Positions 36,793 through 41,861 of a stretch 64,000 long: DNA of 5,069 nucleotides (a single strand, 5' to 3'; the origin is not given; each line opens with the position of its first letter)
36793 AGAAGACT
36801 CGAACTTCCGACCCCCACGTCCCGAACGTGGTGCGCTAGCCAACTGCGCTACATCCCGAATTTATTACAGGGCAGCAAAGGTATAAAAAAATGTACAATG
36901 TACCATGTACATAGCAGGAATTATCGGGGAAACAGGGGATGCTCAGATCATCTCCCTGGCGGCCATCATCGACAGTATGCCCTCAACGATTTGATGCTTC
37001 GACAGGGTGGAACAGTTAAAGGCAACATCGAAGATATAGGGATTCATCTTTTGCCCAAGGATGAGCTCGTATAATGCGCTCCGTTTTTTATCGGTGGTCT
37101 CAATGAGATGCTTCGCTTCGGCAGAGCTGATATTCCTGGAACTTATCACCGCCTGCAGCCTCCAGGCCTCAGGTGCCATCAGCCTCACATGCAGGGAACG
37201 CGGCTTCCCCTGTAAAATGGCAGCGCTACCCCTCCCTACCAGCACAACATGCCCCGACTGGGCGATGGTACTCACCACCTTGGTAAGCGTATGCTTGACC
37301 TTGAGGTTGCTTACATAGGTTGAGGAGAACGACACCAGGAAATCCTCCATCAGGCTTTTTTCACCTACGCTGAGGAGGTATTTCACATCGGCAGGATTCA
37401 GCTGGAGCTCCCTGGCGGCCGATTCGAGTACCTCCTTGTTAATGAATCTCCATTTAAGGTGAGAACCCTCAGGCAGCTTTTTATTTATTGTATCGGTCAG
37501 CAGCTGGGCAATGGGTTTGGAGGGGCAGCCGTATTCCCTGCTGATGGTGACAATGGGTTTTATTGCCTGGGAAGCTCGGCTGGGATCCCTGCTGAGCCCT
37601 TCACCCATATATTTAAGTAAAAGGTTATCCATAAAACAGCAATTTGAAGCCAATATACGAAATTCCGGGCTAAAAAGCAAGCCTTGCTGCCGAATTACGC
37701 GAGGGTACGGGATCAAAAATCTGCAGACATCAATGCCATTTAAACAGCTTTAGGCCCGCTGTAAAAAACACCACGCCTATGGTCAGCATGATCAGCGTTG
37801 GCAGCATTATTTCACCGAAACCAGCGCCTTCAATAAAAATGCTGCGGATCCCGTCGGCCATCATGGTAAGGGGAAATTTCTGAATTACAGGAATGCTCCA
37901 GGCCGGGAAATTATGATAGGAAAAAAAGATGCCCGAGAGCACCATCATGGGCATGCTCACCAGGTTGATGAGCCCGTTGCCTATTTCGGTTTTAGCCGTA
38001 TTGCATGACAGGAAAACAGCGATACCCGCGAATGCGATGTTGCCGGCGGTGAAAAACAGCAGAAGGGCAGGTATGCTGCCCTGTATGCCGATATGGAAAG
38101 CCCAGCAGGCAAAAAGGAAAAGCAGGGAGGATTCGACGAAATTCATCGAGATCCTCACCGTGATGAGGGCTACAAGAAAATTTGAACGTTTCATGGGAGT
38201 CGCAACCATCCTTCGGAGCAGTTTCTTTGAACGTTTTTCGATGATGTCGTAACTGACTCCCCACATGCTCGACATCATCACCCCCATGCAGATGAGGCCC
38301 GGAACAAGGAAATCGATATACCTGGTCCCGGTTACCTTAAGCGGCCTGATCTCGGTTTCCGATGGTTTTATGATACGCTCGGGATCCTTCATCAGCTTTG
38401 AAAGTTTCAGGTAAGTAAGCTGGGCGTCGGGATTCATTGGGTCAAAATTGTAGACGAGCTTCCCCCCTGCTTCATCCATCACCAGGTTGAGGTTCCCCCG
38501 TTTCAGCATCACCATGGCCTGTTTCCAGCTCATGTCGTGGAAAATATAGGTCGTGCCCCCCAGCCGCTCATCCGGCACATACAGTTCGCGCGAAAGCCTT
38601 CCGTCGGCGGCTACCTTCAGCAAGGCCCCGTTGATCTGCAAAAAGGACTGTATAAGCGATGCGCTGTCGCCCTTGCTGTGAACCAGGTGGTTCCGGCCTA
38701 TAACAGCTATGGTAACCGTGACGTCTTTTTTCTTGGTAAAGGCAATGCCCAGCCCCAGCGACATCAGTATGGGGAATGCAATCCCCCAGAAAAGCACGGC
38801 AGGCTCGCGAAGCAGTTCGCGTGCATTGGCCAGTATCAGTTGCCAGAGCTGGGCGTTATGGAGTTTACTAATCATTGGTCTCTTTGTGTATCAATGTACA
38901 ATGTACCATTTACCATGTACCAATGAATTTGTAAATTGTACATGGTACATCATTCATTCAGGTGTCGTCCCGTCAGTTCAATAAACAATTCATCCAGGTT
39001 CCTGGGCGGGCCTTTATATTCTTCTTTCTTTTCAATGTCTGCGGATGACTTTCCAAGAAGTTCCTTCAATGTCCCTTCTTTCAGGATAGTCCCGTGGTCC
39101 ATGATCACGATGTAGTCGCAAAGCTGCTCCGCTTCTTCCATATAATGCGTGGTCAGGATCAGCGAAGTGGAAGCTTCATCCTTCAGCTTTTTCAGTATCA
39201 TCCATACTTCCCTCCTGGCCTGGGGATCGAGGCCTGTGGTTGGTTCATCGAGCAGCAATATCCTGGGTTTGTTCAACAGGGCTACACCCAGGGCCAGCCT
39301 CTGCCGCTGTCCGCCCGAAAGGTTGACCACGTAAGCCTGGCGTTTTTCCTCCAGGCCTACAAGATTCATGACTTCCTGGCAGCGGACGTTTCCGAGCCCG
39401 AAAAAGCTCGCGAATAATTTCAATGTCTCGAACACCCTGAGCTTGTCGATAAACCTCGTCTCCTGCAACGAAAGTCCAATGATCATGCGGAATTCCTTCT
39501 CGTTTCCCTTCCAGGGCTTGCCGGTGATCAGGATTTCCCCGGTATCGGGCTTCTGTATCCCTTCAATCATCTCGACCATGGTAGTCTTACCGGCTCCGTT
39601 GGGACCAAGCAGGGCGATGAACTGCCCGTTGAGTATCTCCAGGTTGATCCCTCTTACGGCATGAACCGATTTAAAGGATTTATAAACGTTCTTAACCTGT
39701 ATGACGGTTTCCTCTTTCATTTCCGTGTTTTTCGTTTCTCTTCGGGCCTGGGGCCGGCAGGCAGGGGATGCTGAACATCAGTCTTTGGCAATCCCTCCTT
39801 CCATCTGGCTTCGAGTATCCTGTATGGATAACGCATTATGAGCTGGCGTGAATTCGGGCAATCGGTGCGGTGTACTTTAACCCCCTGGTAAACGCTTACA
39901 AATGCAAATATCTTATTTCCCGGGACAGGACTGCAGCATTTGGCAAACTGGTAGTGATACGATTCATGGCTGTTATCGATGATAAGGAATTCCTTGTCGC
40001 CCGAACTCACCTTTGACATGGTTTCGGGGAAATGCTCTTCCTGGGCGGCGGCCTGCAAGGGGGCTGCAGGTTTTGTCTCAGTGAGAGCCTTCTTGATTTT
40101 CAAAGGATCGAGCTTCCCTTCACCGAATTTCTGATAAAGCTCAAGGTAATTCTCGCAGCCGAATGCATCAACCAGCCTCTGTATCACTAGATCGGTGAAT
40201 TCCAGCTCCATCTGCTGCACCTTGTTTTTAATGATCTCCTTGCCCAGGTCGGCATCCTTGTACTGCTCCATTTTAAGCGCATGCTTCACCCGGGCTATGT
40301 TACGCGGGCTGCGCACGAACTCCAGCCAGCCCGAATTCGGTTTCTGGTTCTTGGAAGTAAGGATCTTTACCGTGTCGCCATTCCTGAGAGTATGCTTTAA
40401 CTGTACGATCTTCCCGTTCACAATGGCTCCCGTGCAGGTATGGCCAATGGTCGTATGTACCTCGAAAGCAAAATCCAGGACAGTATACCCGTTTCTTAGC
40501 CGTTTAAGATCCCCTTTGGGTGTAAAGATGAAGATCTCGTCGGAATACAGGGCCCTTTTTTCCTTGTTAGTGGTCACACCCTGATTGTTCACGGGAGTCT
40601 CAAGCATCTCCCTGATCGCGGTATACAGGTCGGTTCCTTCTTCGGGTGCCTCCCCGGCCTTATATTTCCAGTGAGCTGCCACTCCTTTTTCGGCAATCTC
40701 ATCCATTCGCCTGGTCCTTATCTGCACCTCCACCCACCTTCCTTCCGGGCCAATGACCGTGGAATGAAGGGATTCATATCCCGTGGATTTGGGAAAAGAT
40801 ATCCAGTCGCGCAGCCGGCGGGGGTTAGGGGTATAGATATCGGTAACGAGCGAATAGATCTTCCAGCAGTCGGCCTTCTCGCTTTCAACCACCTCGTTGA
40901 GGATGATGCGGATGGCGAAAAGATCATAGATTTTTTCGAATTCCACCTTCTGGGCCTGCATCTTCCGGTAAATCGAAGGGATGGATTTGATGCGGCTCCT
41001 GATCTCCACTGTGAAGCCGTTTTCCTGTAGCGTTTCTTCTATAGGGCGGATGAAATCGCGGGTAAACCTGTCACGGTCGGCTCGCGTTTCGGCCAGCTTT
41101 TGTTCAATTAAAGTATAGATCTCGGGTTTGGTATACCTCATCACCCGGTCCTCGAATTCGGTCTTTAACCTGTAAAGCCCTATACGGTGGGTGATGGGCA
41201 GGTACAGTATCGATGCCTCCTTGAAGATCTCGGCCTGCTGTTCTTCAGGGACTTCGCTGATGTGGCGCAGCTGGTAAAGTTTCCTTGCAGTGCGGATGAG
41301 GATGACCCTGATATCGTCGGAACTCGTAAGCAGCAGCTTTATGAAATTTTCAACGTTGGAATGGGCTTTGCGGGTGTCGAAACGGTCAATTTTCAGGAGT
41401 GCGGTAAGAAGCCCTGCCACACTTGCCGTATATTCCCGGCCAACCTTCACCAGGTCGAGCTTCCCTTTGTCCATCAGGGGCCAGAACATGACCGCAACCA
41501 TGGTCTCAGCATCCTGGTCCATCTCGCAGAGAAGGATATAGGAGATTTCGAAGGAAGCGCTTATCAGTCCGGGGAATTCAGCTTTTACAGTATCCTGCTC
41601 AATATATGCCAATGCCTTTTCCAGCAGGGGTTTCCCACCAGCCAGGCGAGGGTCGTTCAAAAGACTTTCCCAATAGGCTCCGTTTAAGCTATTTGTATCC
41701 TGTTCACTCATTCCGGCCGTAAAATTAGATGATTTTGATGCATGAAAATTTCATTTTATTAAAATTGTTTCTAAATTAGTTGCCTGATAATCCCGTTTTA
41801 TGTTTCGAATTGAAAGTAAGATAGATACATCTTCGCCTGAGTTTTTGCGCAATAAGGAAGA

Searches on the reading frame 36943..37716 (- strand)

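Call 17: search_protein_families(library=pfam, proteins=[window:36943-37716:-], max_evalue=0.01)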
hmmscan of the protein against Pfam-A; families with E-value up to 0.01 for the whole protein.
window:36943-37716:- (257 aa): 1 family
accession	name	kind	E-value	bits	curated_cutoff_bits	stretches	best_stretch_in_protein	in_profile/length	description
PF13189.12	Cytidylate_kin2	-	6e-28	98.6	28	1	55-235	1-174/176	Cytidylate kinase-like family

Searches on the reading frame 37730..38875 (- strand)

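Call 17: search_protein_families(library=pfam, proteins=[window:37730-38875:-], max_evalue=0.01)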
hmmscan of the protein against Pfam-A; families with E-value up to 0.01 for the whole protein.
window:37730-38875:- (381 aa): 2 families
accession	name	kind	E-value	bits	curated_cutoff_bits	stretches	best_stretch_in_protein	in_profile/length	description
PF12698.13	ABC2_membrane_3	-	1.2e-21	77.6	31.6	1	26-375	2-346/347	ABC-2 family transporter protein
PF01061.29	ABC2_membrane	-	2.3e-18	66.9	26.9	1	190-347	50-210/211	ABC-2 type transporter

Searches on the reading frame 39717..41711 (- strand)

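Call 116: search_protein_families(library=ncbifam, proteins=[window:39717-41711:-], max_evalue=0.001)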
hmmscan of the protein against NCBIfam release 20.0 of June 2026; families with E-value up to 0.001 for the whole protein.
window:39717-41711:- (664 aa): 5 families
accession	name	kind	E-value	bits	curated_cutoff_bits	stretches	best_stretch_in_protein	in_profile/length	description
TIGR00691.1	spoT_relA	subfamily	8.4e-134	447.4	499.2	1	60-640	30-606/687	RelA/SpoT family protein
NF008303.0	PRK11092.1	equivalog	6.9e-104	348.4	947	1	60-638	55-618/702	bifunctional GTP diphosphokinase/guanosine-3',5'-bis pyrophosphate 3'-pyrophosphohydrolase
NF008124.0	PRK10872.1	equivalog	8.8e-102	341.9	728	1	32-640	37-660/744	GTP diphosphokinase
NF053588.1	GTPPhKinYjbM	equivalog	0.00025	20.9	320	1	237-357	40-165/201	GTP diphosphokinase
NF007171.0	PRK09602.1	subfamily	0.00099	18.1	387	0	404-453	345-396/397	YchF-related putative GTPase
